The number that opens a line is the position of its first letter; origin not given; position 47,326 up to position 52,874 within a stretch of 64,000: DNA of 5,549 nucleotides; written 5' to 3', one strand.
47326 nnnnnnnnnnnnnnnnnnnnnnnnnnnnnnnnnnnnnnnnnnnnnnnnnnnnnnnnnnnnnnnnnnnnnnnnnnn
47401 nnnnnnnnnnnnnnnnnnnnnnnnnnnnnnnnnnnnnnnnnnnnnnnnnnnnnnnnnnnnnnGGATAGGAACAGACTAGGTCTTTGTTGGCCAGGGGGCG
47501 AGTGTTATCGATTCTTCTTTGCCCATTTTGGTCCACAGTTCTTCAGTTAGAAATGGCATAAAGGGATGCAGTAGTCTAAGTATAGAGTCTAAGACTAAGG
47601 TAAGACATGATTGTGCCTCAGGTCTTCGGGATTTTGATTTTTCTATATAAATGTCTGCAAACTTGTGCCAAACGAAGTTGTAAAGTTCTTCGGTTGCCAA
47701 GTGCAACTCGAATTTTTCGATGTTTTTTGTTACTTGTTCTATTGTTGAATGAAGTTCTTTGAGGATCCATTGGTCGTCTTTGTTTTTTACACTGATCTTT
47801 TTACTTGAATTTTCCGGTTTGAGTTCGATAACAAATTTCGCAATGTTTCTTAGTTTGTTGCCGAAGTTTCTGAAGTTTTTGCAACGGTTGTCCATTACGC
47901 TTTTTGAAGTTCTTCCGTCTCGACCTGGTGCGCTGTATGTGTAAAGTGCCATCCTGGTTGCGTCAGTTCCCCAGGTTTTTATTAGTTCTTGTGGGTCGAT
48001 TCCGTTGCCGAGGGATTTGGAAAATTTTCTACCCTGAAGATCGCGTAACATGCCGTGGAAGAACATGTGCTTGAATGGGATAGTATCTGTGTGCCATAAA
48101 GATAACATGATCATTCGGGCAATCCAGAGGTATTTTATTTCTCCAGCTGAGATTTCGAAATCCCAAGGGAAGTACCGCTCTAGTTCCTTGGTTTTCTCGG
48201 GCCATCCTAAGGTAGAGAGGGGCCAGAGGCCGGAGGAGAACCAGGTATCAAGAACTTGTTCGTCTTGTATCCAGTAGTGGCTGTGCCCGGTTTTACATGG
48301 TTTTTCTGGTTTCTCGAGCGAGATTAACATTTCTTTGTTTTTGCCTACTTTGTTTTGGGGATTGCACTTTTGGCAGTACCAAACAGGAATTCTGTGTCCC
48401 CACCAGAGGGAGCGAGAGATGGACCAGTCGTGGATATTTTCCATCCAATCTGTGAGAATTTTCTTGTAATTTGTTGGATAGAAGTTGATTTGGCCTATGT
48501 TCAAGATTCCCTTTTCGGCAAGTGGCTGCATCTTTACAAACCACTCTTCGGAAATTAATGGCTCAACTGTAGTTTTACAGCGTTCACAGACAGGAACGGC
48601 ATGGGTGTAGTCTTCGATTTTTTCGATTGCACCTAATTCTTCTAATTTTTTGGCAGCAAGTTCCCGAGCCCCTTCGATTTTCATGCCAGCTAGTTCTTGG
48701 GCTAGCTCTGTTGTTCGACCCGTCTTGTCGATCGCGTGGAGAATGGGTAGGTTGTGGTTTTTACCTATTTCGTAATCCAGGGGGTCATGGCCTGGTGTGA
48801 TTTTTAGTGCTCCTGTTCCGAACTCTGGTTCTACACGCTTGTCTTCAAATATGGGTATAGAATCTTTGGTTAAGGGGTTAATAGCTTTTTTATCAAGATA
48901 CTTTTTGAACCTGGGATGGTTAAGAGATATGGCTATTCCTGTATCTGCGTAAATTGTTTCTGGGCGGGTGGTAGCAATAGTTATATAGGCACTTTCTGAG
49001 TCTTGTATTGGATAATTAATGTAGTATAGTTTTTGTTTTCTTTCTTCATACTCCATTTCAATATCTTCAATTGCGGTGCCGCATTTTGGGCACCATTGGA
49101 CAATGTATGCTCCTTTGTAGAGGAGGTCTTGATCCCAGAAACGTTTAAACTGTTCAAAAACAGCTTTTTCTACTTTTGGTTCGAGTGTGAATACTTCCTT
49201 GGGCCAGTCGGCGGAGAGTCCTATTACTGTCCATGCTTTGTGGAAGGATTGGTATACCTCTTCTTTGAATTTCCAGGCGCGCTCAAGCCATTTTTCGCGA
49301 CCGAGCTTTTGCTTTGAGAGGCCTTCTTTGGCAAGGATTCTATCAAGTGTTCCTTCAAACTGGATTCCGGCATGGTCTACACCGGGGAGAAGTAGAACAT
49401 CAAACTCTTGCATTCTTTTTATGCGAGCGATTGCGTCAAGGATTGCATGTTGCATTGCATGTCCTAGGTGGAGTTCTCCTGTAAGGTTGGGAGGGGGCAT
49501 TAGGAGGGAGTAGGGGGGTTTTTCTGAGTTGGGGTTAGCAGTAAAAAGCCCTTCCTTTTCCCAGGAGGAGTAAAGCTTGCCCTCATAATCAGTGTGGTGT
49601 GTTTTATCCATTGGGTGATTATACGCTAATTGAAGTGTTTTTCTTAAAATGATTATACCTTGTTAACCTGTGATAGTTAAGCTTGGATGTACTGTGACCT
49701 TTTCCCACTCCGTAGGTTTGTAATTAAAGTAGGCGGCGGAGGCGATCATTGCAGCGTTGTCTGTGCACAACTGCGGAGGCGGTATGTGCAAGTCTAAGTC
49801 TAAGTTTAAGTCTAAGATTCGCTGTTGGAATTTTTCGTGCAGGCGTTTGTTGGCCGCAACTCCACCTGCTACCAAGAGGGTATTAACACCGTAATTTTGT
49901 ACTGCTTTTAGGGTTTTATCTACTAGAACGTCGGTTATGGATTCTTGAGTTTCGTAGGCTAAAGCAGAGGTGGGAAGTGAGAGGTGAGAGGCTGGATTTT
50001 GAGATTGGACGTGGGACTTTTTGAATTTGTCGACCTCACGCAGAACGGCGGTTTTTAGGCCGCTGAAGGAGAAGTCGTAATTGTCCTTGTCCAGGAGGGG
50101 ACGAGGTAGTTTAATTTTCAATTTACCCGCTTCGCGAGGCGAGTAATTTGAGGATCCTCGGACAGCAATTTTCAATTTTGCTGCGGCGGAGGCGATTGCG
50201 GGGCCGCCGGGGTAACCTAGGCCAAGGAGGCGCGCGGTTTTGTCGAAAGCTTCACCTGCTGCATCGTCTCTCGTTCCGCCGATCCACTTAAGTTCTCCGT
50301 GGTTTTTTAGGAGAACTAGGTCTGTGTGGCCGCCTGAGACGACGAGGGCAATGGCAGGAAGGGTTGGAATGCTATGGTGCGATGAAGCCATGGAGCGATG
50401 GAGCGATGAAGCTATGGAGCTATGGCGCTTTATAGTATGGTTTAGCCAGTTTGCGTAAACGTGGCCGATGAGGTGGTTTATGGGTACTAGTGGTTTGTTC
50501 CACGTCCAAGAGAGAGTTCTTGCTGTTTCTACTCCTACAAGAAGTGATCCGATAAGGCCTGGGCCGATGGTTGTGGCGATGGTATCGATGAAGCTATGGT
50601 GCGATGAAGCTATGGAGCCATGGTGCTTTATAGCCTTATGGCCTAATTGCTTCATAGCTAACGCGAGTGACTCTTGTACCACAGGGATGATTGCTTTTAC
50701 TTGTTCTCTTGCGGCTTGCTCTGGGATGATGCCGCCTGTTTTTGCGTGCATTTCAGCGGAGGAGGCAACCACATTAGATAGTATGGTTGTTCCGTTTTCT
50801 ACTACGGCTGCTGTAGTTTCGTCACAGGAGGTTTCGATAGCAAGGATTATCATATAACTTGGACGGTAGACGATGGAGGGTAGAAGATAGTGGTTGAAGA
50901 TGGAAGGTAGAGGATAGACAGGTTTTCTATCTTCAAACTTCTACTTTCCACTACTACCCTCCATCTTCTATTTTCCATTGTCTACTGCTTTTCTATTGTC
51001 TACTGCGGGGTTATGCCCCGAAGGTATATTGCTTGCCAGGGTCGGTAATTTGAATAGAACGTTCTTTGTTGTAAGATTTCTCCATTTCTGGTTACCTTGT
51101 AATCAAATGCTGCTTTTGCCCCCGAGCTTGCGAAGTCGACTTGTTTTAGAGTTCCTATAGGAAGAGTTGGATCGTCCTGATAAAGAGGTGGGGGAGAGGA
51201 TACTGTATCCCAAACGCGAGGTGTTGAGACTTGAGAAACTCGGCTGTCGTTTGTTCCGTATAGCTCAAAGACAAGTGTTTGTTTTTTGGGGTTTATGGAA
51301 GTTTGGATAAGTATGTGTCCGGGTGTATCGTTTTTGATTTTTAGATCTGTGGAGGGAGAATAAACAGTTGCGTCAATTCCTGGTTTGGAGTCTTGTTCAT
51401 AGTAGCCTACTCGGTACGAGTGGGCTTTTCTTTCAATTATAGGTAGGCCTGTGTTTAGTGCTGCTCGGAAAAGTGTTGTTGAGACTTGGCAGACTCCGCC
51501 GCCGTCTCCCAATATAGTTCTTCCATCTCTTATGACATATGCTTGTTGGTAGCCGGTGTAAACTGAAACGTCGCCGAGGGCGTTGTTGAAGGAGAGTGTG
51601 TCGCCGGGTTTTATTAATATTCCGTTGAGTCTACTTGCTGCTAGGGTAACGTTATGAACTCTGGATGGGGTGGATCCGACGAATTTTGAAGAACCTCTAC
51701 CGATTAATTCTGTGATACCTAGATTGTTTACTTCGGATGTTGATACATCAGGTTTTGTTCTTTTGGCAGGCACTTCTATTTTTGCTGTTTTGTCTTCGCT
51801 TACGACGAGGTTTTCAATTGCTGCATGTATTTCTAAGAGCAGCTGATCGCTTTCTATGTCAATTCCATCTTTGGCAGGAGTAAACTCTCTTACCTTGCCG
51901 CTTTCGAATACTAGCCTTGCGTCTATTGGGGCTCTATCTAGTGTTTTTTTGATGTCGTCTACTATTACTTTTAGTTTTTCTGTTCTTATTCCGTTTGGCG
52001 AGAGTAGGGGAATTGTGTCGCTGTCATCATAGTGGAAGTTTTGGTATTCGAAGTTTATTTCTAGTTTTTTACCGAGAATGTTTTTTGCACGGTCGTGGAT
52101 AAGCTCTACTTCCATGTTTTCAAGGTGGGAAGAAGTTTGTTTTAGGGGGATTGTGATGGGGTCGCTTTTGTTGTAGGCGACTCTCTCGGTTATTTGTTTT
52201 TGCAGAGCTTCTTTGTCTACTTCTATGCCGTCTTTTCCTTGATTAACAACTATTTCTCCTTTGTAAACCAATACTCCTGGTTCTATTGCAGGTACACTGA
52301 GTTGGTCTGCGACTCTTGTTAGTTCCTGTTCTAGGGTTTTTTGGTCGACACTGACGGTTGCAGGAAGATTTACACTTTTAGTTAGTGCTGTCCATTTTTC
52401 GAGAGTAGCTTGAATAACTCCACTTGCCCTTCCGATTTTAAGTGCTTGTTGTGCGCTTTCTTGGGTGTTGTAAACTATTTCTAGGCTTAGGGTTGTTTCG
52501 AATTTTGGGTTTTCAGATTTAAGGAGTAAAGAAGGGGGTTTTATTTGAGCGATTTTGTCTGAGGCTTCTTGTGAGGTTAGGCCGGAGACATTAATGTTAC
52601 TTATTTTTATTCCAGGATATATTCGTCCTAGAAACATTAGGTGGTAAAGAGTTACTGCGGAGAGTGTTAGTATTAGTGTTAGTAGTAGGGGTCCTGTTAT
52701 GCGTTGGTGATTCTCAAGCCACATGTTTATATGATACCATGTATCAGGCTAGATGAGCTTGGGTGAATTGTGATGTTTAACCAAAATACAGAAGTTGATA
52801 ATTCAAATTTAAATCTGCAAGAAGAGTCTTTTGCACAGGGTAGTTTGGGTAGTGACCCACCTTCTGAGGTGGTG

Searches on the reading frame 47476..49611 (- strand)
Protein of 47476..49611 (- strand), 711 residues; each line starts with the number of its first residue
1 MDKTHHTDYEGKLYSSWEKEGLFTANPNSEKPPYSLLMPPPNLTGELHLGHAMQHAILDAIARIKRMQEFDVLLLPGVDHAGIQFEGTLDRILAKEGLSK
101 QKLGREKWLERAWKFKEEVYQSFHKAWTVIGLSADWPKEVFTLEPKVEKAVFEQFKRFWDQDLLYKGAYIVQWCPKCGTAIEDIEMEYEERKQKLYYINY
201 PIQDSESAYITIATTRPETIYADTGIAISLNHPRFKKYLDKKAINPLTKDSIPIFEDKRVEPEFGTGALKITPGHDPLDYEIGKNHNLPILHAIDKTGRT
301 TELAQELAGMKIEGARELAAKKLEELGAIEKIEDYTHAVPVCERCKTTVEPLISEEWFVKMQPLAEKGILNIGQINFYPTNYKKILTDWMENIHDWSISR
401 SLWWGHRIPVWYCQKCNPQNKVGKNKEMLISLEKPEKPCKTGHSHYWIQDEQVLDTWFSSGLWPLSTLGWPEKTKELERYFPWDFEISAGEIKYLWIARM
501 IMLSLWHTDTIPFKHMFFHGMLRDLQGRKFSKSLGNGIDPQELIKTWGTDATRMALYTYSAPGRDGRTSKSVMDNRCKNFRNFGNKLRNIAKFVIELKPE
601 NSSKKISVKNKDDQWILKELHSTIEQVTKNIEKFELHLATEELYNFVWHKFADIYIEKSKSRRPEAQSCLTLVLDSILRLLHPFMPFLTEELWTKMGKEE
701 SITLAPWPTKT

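Call 50: search_protein_families(library=pfam, proteins=[window:47476-49611:-], max_evalue=0.00001)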
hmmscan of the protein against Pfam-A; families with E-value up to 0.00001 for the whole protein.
window:47476-49611:- (711 aa): 4 families
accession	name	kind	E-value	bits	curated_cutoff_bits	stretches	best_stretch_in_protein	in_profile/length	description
PF00133.28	tRNA-synt_1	-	2.6e-114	382.6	22.7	1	13-566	2-411/414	tRNA synthetases class I (I, L, M and V)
PF08264.19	Anticodon_1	-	2.6e-34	118.7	25.1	1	613-709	1-106/148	Anticodon-binding domain of tRNA ligase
PF09334.17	tRNA-synt_1g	-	1.2e-18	67.5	20.1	0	44-184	11-133/391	tRNA synthetases class I (M)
PF13603.12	tRNA-synt_1_2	-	9.1e-13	48.5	25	1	240-305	86-151/185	Leucyl-tRNA synthetase, editing domain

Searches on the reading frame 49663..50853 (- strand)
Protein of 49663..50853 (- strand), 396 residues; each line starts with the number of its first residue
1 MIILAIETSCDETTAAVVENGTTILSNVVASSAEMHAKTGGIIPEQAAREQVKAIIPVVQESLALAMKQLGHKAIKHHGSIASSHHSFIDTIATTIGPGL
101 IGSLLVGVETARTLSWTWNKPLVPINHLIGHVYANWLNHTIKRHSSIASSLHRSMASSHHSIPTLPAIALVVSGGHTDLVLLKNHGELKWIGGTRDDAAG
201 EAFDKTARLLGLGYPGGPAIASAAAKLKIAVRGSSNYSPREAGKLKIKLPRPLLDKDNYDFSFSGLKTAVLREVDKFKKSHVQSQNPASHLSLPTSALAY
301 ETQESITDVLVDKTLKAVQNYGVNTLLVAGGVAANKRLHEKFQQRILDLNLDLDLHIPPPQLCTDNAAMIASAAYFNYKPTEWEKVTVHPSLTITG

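Call 77: search_protein_families(library=pfam, proteins=[window:49663-50853:-], max_evalue=0.001)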
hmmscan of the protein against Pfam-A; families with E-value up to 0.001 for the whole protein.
window:49663-50853:- (396 aa): 2 families
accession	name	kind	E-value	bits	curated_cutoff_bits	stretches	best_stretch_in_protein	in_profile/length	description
PF00814.31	TsaD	-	3.1e-74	250.4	24.8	1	23-371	1-263/264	tRNA N6-adenosine threonylcarbamoyltransferase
PF22521.2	HypF_C_2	-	9.4e-05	22.7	27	1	293-348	164-219/241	Carbamoyltransferase, Kae1-like Domain, second subdomain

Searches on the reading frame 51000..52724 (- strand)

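Call 50: search_protein_families(library=pfam, proteins=[window:51000-52724:-], max_evalue=0.00001)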
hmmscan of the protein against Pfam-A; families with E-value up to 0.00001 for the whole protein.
window:51000-52724:- (574 aa): 2 families
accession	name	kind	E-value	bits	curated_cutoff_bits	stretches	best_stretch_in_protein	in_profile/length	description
PF04294.18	VanW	-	1.5e-41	141.4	27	1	355-486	2-127/130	VanW like protein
PF12229.13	PG_binding_4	-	4.2e-23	82.2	22.1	2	81-188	8-114/117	Putative peptidoglycan binding domain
